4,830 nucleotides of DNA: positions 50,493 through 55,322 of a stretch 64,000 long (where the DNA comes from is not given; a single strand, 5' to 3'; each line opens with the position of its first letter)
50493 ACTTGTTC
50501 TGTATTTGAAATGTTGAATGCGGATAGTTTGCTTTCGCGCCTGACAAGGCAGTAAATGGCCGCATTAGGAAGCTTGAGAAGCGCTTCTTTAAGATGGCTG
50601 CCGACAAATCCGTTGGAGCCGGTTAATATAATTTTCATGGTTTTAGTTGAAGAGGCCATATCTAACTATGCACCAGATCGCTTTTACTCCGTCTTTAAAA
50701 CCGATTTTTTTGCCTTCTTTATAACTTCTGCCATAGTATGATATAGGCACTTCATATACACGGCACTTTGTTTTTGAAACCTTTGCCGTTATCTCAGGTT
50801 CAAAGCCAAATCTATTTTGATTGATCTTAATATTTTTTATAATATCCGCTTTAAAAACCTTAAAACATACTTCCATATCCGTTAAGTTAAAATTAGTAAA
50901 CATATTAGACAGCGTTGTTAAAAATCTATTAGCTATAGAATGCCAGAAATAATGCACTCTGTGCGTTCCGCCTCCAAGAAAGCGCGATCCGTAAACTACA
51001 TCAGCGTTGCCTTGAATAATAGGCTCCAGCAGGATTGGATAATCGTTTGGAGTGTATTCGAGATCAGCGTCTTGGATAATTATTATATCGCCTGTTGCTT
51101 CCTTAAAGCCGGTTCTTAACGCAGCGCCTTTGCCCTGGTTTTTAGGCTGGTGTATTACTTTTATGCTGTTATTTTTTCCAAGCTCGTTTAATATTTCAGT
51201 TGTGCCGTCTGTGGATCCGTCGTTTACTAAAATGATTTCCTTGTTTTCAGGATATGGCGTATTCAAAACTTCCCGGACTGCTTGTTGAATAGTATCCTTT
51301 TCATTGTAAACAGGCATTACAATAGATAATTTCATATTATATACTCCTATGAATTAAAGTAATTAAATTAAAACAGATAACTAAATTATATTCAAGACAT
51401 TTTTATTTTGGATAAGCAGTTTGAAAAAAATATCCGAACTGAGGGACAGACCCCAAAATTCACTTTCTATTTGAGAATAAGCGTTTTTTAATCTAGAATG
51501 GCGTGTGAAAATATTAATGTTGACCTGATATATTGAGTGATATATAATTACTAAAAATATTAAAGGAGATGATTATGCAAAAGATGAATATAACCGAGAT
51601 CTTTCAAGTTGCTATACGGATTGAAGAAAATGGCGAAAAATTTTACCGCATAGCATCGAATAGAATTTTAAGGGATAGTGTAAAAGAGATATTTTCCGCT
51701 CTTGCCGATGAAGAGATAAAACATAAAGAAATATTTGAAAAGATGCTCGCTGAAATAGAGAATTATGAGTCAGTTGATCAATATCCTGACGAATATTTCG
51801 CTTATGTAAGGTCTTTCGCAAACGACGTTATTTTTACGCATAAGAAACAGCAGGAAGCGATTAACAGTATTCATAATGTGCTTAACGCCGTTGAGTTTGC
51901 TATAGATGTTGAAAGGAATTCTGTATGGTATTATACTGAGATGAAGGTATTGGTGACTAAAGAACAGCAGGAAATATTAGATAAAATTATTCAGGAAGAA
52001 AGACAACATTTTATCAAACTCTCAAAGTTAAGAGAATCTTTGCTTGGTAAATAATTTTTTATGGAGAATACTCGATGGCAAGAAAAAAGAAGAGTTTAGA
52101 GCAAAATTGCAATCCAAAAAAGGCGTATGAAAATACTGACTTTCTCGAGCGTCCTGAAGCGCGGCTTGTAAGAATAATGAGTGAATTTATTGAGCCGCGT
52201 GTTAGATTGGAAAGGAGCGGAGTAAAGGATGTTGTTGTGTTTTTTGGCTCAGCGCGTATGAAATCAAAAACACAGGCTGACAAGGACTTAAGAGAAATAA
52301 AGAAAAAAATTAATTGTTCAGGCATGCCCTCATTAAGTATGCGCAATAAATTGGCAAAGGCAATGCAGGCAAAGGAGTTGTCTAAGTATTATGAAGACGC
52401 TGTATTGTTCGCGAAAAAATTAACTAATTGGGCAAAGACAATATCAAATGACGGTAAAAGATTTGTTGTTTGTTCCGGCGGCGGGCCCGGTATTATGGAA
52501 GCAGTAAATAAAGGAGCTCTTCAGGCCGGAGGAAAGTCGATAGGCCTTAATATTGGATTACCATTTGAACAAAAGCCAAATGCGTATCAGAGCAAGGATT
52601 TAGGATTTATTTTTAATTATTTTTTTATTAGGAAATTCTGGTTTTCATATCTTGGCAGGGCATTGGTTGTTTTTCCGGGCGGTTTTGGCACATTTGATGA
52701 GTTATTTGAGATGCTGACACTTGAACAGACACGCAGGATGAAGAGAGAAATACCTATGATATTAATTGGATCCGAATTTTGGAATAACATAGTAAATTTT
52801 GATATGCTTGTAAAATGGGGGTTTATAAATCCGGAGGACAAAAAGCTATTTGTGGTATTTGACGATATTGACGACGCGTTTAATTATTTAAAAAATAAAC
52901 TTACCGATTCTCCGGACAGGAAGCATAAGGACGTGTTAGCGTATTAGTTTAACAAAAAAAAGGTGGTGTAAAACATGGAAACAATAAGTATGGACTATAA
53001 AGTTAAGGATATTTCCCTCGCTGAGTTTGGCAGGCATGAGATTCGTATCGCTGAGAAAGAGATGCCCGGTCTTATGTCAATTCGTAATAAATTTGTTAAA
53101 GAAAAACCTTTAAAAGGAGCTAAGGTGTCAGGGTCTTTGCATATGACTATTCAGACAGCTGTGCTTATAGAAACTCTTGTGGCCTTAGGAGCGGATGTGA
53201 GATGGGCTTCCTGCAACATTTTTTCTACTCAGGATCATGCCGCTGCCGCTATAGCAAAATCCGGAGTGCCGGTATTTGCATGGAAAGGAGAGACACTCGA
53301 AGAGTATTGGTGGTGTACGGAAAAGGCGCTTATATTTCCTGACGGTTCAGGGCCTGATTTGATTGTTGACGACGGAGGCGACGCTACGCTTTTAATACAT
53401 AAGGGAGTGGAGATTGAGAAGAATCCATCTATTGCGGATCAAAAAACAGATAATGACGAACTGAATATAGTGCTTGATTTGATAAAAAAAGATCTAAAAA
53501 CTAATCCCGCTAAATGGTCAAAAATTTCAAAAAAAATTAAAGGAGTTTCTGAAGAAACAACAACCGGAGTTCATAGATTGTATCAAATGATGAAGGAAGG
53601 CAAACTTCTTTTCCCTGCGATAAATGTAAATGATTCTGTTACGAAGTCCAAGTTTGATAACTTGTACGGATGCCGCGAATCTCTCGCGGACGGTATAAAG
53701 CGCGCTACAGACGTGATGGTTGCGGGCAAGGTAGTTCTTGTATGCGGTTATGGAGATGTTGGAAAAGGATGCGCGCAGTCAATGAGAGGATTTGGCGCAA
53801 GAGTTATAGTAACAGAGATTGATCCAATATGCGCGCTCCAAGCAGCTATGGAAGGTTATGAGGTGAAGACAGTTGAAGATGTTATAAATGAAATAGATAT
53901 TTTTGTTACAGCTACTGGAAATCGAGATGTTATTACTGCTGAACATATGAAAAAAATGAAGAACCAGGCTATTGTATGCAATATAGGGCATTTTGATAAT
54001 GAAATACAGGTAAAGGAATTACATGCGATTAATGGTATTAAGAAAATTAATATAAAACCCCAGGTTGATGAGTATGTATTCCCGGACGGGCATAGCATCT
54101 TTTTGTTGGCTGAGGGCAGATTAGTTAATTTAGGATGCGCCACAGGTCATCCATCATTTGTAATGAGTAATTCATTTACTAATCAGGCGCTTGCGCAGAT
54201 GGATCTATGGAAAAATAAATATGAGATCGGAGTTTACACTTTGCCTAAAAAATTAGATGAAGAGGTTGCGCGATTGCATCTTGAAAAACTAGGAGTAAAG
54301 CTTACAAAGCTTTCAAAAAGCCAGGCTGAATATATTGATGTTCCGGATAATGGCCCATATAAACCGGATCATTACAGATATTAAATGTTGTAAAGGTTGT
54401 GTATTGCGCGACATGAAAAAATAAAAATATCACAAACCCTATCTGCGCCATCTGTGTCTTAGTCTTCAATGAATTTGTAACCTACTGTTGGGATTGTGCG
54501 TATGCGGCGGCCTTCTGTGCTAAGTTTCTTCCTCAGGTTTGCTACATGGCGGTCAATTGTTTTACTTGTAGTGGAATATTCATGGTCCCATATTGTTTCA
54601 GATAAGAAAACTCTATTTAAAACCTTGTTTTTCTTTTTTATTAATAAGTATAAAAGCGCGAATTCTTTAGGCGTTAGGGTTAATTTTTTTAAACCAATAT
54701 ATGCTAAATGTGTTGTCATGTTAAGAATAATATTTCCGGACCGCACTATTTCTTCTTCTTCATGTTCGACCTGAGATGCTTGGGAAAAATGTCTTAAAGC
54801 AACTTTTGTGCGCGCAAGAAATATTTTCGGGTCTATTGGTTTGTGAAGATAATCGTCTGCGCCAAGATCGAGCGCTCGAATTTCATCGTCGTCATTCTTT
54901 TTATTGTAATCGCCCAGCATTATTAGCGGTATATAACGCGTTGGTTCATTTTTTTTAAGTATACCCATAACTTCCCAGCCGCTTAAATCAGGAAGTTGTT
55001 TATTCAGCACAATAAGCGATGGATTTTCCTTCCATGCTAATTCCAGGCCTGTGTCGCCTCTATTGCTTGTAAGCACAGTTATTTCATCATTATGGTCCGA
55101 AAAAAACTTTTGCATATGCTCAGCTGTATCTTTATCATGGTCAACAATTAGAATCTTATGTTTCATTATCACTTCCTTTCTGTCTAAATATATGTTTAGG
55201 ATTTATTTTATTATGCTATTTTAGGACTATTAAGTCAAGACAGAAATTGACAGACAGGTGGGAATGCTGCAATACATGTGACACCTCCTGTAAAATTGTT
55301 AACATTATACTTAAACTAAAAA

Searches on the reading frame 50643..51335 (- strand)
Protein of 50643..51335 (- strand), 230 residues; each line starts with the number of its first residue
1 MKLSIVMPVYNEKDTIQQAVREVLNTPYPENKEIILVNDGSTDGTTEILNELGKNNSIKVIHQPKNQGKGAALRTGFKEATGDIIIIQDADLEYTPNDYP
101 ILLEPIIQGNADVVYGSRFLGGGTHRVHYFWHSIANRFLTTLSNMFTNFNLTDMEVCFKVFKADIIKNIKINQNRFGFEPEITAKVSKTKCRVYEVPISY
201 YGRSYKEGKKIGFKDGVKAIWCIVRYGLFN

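Call 10: search_protein_families(library=pfam, proteins=[window:50643-51335:-])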
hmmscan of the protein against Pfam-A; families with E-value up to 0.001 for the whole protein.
window:50643-51335:- (230 aa): 4 families
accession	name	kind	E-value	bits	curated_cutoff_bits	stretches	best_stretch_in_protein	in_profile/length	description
PF00535.33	Glycos_transf_2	-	2.1e-42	145.4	23.3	1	4-168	1-166/168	Glycosyl transferase family 2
PF13641.12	Glyco_tranf_2_3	-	3.2e-09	37.6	27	1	3-120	3-125/230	Glycosyltransferase like family 2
PF10111.15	Glyco_tranf_2_2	-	4.2e-09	36.7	27.3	1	4-99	1-99/276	Glycosyltransferase like family 2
PF13704.12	Glyco_tranf_2_4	-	0.00028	21.8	27.5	1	11-91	2-81/98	Glycosyl transferase family 2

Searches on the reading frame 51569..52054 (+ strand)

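Call 10: search_protein_families(library=pfam, proteins=[window:51569-52054:+])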
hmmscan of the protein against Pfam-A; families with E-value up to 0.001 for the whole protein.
window:51569-52054:+ (161 aa): 1 family
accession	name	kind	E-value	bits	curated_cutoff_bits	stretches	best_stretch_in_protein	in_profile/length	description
PF02915.23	Rubrerythrin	-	5.1e-12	46.8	22.8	1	10-154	1-136/137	Rubrerythrin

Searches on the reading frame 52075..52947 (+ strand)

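Call 10: search_protein_families(library=pfam, proteins=[window:52075-52947:+])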
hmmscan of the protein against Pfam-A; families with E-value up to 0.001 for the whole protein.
window:52075-52947:+ (290 aa): 2 families
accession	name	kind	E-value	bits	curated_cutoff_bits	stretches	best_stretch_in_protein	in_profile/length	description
PF03641.19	Lysine_decarbox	-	3e-28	99.1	27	1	141-271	1-130/131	Possible lysine decarboxylase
PF18306.6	LDcluster4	-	2.3e-07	31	26.3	1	128-211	31-111/151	SLOG cluster4 family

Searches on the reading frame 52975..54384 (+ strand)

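Call 10: search_protein_families(library=pfam, proteins=[window:52975-54384:+])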
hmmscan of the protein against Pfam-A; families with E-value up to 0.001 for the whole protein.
window:52975-54384:+ (469 aa): 6 families
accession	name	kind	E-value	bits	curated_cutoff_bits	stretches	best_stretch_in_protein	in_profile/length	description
PF05221.23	AdoHcyase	-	1.7e-155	517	25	1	7-468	1-299/299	S-adenosyl-L-homocysteine hydrolase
PF00670.27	AdoHcyase_NAD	-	6.5e-86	286.9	27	1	229-391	1-162/162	S-adenosyl-L-homocysteine hydrolase, NAD binding domain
PF02826.25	2-Hacid_dh_C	-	3.8e-11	43.1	25.1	1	248-338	33-127/178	D-isomer specific 2-hydroxyacid dehydrogenase, NAD binding domain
PF13241.12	NAD_binding_7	-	1.4e-05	26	22.1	1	249-337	5-91/104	Putative NAD(P)-binding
PF07991.19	KARI_N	-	1.4e-05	25.1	20.6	1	249-334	2-91/165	Acetohydroxy acid isomeroreductase, NADPH-binding domain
PF01488.26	Shikimate_DH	-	0.0007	20.1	24.3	0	249-331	10-101/138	Shikimate / quinate 5-dehydrogenase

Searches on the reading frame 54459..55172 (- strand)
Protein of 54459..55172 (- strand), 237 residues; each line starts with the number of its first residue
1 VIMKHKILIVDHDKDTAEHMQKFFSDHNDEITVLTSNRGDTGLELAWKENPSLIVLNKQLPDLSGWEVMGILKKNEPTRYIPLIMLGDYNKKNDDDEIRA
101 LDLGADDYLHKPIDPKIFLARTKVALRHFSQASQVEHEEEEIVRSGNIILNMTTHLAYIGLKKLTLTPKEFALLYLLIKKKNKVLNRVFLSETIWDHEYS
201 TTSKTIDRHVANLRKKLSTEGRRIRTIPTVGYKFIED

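Call 10: search_protein_families(library=pfam, proteins=[window:54459-55172:-])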
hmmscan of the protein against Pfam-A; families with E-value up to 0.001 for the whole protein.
window:54459-55172:- (237 aa): 2 families
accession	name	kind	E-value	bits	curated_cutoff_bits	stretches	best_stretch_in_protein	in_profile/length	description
PF00486.34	Trans_reg_C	-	4e-21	75.3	26.2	1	163-234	3-77/77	Transcriptional regulatory protein, C terminal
PF00072.30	Response_reg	-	4.1e-16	59.6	30.2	1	7-120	1-108/111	Response regulator receiver domain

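Call 30: find_homologous_proteins(query=window:54459-55172:-, max_evalue=1e-10)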
Query window:54459-55172:- (237 aa): 1733 proteins with E <= 1e-10 among 2240 candidates; the best 120 are listed.
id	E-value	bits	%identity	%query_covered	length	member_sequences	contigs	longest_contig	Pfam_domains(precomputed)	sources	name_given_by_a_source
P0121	7.3e-152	521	100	99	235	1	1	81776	PF00486.35,PF00072.31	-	-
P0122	5.1e-87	309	60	99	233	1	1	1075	PF00486.35,PF00072.31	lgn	-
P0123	8.0e-84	299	59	99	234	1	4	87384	PF00486.35,PF00072.31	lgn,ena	-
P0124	1.3e-81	291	57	99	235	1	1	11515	PF00486.35,PF00072.31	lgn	-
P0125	4.6e-79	283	54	98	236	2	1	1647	PF00486.35,PF00072.31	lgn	-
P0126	1.4e-78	282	57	99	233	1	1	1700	PF00486.35,PF00072.31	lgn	-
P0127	1.8e-76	275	54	98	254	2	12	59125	PF00486.35,PF00072.31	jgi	-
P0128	2.6e-76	274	53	100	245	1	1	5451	PF00486.35,PF00072.31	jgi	-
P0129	1.1e-74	269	54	97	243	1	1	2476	PF00486.35,PF00072.31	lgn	-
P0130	4.8e-74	267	52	98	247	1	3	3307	PF00486.35,PF00072.31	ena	-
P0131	1.6e-73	265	51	98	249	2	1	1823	PF00486.35,PF00072.31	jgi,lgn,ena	-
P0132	2.1e-73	265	54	99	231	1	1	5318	PF00486.35,PF00072.31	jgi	jgi:DNA-binding response OmpR family regulator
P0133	5.2e-73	263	53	98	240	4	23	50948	PF00486.35,PF00072.31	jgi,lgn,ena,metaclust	metaclust:\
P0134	1.1e-72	262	50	99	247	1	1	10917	PF00486.35,PF00072.31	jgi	-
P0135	2.1e-72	261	51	100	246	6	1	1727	PF00486.35,PF00072.31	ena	-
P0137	1.7e-71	258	53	97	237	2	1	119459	PF00486.35,PF00072.31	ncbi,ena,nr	ncbi:MAG: response regulator transcription factor [Candidatus Gorgyraea atricola]|nr:response regula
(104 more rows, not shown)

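Call 32: find_encoding_contigs(protein=P0123, flank=5000, max_places=4)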
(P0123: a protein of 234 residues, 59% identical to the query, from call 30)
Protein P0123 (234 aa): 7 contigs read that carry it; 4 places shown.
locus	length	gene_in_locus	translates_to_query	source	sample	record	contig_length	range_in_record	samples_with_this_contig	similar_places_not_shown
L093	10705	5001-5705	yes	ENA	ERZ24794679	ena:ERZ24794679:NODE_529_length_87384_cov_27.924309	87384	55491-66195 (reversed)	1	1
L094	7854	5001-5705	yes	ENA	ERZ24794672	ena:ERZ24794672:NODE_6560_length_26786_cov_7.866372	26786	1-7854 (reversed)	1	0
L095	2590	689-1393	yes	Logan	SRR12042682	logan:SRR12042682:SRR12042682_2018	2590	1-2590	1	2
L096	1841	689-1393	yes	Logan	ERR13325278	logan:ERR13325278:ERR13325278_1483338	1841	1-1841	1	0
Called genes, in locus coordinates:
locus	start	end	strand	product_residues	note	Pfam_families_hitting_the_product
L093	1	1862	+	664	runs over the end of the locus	PF13424:TPR_12 (faint), PF13174:TPR_6 (faint), PF13428:TPR_14 (faint), PF13432:TPR_16 (faint), PF13181:TPR_8 (faint), PF00515:TPR_1 (weak), PF07719:TPR_2 (weak)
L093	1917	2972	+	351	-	PF00180:Iso_dh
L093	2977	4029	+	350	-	PF01118:Semialdhyde_dh, PF02774:Semialdhyde_dhC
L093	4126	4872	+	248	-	PF01416:PseudoU_synth_1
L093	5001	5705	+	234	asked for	PF00072:Response_reg, PF00486:Trans_reg_C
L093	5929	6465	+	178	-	-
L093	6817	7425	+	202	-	-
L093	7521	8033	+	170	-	-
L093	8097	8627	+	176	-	-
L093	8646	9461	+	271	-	-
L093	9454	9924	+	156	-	-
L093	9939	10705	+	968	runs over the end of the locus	PF23619:Ig_VWA7 (faint), PF11614:FixG_C (faint), PF17802:SpaA (faint), PF13715:CarbopepD_reg_2 (faint), PF13620:CarboxypepD_reg (faint), PF22904:NOMO1-like_2nd (faint), PF17210:SdrD_B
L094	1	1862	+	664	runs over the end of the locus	PF13424:TPR_12 (faint), PF13174:TPR_6 (faint), PF13428:TPR_14 (faint), PF13432:TPR_16 (faint), PF13181:TPR_8 (faint), PF00515:TPR_1 (weak), PF07719:TPR_2 (weak)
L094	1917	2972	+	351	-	PF00180:Iso_dh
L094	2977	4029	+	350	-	PF01118:Semialdhyde_dh, PF02774:Semialdhyde_dhC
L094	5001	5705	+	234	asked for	PF00072:Response_reg, PF00486:Trans_reg_C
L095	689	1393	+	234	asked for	PF00072:Response_reg, PF00486:Trans_reg_C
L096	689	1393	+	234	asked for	PF00072:Response_reg, PF00486:Trans_reg_C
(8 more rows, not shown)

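Call 33: find_encoding_contigs(protein=P0137, flank=5000, max_places=3)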
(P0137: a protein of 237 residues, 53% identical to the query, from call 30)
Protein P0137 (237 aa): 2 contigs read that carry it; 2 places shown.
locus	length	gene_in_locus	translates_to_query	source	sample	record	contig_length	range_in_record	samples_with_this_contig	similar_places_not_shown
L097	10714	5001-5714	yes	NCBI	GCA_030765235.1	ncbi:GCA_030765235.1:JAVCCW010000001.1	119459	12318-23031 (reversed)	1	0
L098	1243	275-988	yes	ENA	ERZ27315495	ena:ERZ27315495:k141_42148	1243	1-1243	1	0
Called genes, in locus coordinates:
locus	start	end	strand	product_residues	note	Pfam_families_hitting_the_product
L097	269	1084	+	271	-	PF08867:FRG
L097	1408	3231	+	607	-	-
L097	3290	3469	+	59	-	PF01381:HTH_3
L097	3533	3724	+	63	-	PF12728:HTH_17 (weak)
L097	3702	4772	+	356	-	PF13102:Phage_int_SAM_5, PF13495:Phage_int_SAM_4 (faint), PF00589:Phage_integrase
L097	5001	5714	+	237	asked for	PF00072:Response_reg, PF00486:Trans_reg_C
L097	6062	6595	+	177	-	-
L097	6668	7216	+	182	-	-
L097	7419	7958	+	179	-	-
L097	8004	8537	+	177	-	-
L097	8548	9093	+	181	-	-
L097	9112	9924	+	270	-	-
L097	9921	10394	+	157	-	-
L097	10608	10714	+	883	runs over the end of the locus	PF23619:Ig_VWA7 (faint), PF13620:CarboxypepD_reg (faint), PF17210:SdrD_B, PF22904:NOMO1-like_2nd (faint), PF17210:SdrD_B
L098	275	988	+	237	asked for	PF00072:Response_reg, PF00486:Trans_reg_C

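Call 71: find_encoding_contigs(protein=P0124, flank=4000, max_places=2)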
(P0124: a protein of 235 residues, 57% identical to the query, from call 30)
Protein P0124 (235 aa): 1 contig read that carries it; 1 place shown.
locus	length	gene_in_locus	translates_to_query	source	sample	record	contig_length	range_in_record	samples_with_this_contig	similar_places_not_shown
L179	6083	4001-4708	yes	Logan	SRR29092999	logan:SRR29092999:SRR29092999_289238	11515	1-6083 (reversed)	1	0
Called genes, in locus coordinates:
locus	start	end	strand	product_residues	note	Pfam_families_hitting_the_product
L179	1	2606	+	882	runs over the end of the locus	PF00501:AMP-binding, PF00550:PP-binding (weak), PF01553:Acyltransferase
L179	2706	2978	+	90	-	PF06249:EutQ (weak), PF05899:Cupin_3, PF07883:Cupin_2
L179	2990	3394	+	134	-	PF22091:DUF6941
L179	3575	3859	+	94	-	-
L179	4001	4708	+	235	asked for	PF00072:Response_reg, PF00486:Trans_reg_C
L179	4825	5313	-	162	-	-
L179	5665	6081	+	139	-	?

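Call 81: find_encoding_contigs(protein=P0122, flank=3000, max_places=3)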
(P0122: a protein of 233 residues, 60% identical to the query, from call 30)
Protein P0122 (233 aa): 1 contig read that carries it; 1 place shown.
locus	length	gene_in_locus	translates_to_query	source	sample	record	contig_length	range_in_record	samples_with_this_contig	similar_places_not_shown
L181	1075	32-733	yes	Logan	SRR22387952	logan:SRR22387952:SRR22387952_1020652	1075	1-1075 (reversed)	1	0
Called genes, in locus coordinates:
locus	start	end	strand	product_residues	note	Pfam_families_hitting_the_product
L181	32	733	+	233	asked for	PF00072:Response_reg, PF00486:Trans_reg_C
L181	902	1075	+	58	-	?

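Call 82: find_encoding_contigs(protein=P0126, flank=3000, max_places=3)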
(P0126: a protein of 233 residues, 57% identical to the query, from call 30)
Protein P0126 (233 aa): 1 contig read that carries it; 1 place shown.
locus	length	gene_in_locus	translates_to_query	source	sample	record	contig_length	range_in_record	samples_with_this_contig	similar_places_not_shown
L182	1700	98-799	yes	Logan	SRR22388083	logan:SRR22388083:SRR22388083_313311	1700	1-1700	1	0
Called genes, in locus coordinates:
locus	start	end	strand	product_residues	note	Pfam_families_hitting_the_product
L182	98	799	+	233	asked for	PF00072:Response_reg, PF00486:Trans_reg_C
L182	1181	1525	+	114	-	PF00486:Trans_reg_C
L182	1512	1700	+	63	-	?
